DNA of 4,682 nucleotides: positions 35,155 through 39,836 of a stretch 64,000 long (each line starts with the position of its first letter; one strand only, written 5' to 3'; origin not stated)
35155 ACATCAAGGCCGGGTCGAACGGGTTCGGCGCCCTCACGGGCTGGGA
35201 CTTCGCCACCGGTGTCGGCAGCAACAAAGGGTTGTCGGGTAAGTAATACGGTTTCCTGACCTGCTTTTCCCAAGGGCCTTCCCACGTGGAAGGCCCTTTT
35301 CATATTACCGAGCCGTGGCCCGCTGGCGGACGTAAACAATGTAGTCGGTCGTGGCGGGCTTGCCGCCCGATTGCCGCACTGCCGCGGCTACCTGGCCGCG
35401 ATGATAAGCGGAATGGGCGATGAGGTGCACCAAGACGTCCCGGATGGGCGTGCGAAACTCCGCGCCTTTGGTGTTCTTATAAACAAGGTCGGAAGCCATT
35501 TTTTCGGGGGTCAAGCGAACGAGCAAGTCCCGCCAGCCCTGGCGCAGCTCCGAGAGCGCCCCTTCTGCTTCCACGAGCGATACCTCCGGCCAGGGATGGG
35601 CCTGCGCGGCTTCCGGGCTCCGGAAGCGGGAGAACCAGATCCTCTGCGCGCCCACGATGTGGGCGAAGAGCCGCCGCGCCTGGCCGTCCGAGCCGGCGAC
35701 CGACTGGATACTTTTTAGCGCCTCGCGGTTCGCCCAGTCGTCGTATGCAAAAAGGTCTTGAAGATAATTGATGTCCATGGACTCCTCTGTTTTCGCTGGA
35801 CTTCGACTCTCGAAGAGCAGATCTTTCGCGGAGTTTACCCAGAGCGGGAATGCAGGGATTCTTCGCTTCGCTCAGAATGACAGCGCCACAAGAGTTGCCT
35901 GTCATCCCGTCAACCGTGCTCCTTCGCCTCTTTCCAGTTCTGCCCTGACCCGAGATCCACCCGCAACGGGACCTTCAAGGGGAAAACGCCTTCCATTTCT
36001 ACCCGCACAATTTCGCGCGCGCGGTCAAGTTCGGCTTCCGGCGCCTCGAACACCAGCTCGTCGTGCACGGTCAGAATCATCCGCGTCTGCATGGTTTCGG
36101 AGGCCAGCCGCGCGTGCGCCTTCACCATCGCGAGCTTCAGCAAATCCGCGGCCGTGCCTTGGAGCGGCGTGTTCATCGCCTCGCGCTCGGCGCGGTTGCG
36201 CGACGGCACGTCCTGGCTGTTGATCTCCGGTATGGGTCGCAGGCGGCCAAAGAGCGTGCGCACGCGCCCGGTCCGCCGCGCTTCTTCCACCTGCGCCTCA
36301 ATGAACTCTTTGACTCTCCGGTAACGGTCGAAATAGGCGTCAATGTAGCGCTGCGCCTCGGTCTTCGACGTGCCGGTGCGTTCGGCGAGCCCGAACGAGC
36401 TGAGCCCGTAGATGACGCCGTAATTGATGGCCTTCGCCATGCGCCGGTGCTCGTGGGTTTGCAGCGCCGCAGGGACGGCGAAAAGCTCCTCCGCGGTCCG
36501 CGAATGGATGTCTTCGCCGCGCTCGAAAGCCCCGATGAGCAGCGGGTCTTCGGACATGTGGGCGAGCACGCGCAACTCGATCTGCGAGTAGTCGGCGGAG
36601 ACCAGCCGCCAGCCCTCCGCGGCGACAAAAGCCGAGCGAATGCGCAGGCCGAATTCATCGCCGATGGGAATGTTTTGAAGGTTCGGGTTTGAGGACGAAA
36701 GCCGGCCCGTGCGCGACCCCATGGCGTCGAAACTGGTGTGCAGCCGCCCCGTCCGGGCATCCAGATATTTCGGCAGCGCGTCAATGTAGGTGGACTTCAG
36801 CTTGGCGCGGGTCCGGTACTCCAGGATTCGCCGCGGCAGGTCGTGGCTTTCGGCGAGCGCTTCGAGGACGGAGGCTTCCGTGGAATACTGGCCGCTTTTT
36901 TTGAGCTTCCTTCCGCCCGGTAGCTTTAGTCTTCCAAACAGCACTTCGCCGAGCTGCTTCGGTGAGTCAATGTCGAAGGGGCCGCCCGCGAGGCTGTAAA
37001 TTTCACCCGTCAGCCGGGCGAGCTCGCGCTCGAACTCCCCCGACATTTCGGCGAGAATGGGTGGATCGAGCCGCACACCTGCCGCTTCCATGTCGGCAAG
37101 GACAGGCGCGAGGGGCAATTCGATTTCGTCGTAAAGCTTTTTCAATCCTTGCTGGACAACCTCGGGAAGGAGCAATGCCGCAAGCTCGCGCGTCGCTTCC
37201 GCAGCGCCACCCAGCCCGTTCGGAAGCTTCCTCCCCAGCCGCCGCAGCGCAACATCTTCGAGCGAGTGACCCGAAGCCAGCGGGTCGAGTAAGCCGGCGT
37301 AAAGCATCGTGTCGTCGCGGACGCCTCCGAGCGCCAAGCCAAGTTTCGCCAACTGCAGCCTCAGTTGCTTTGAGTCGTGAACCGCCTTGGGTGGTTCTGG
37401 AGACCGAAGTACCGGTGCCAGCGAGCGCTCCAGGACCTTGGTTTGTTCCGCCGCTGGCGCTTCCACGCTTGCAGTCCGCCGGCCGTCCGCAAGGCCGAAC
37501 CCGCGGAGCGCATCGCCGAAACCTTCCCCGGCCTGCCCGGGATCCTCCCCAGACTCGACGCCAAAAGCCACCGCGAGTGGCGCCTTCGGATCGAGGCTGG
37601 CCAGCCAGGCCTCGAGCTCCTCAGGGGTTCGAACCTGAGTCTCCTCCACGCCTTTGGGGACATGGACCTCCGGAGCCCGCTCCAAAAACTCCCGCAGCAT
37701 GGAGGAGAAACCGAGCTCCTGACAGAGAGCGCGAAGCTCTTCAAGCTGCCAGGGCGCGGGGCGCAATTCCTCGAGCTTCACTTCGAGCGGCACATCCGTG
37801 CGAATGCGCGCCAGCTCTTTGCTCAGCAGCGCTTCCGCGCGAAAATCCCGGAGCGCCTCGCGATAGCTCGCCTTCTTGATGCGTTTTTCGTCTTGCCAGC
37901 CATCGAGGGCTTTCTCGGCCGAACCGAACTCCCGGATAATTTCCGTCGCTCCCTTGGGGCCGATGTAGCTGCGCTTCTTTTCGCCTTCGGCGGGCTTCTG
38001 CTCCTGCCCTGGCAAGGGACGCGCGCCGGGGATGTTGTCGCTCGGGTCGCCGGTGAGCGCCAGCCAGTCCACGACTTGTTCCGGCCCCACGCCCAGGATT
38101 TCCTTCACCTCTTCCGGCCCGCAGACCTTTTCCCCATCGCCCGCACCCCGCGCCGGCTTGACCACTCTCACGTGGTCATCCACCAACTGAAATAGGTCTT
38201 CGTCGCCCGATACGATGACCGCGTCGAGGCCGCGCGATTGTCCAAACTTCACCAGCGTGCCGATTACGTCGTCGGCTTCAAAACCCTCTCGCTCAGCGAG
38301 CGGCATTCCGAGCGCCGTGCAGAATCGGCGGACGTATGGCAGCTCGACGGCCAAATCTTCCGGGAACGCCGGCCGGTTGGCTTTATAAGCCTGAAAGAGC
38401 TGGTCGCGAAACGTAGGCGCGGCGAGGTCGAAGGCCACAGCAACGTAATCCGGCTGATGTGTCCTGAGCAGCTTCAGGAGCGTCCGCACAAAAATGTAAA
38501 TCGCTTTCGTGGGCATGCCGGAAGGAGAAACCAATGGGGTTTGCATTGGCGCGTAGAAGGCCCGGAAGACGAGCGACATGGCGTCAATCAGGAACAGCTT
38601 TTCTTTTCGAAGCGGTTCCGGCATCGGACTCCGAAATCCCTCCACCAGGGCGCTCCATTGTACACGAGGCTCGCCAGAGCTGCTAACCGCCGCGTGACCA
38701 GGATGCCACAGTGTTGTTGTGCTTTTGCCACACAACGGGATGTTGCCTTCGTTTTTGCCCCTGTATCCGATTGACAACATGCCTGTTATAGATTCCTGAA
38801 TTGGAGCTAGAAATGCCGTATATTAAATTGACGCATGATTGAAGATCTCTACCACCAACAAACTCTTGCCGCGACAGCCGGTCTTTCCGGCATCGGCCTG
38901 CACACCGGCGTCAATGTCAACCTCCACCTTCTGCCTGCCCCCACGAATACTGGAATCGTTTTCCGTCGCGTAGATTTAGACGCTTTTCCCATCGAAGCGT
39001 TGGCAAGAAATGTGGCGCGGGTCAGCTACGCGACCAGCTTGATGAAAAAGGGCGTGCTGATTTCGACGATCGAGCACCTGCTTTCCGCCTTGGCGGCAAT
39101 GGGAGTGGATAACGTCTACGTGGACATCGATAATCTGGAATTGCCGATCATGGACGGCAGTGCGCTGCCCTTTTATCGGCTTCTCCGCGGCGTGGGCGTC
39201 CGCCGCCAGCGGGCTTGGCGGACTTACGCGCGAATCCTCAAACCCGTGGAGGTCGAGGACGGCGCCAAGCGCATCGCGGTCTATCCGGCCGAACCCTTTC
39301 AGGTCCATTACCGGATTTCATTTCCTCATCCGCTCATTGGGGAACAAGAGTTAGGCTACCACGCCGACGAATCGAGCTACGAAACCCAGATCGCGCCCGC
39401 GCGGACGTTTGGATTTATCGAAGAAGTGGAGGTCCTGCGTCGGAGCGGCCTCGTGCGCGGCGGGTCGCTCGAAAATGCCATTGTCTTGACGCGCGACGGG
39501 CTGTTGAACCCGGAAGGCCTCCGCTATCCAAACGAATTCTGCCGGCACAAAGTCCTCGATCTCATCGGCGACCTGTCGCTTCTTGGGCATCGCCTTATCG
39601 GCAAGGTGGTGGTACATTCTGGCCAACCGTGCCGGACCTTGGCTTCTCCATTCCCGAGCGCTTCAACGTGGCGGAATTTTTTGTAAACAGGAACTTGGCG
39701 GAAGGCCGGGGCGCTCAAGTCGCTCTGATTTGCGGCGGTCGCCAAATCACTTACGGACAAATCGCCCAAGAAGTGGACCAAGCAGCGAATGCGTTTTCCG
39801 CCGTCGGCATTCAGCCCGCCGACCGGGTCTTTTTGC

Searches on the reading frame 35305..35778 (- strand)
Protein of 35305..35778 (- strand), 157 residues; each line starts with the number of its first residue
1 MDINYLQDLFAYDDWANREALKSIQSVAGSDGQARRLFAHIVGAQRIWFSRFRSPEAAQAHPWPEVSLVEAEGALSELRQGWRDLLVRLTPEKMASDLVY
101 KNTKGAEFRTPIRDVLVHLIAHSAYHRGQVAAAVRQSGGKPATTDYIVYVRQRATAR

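Call 26: search_protein_families(library=pfam, proteins=[window:35305-35778:-], max_evalue=0.00001)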
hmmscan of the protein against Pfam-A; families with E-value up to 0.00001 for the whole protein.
window:35305-35778:- (157 aa): 2 families
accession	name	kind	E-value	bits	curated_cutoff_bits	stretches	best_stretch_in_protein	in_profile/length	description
PF05163.17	DinB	-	3.7e-16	60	23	1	31-151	39-159/165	DinB family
PF12867.12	DinB_2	-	2.9e-09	37.9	24.8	1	37-130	35-128/128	DinB superfamily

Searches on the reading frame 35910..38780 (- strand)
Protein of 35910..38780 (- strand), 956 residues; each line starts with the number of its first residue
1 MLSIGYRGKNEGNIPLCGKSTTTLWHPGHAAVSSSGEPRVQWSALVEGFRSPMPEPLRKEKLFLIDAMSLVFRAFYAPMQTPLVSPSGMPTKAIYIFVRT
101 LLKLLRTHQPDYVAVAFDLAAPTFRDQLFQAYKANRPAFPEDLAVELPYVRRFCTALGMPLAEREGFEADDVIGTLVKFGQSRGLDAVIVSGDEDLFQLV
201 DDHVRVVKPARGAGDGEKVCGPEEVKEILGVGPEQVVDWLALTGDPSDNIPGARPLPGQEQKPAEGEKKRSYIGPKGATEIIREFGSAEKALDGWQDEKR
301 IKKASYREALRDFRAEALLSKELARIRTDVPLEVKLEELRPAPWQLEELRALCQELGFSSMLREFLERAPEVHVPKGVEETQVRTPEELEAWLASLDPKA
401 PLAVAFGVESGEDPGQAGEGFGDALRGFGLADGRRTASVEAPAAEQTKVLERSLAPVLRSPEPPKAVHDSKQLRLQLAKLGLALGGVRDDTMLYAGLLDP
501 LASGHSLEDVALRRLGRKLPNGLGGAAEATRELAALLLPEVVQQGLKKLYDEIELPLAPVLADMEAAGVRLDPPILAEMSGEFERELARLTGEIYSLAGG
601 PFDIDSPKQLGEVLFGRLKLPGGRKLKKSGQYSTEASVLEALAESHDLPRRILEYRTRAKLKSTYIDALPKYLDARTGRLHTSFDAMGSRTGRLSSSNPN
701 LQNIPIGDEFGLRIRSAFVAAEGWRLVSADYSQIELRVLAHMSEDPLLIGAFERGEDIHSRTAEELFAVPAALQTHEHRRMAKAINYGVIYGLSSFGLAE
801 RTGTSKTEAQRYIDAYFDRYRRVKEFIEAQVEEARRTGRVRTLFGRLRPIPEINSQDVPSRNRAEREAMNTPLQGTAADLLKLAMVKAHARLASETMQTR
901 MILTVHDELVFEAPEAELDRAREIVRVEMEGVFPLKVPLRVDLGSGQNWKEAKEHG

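Call 26: search_protein_families(library=pfam, proteins=[window:35910-38780:-], max_evalue=0.00001)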
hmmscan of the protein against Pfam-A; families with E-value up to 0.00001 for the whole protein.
window:35910-38780:- (956 aa): 3 families
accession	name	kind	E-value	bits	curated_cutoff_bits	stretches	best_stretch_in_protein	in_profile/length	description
PF00476.26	DNA_pol_A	-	4.4e-150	500.3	34.3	1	576-951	4-381/381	DNA polymerase family A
PF02739.22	5_3_exonuc_N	-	1.2e-52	178.3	34.3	1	61-228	1-162/164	5'-3' exonuclease, N-terminal resolvase-like domain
PF01367.25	5_3_exonuc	-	1.3e-20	74.2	40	1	273-345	26-95/97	5'-3' exonuclease, C-terminal SAM fold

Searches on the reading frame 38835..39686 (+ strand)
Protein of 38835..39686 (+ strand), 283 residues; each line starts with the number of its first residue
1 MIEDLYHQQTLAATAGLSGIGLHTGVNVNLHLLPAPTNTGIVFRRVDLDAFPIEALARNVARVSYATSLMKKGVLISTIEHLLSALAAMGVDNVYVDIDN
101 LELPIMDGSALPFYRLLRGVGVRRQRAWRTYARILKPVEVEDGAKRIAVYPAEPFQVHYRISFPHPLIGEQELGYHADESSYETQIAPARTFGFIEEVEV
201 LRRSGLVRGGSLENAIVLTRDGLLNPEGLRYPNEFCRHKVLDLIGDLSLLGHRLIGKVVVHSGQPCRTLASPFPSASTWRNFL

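Call 26: search_protein_families(library=pfam, proteins=[window:38835-39686:+], max_evalue=0.00001)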
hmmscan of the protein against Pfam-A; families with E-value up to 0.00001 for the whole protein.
window:38835-39686:+ (283 aa): 1 family
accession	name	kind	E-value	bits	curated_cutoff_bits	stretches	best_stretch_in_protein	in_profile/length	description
PF03331.19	LpxC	-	2.8e-95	319.3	27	1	8-262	1-253/268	UDP-3-O-acyl N-acetylglycosamine deacetylase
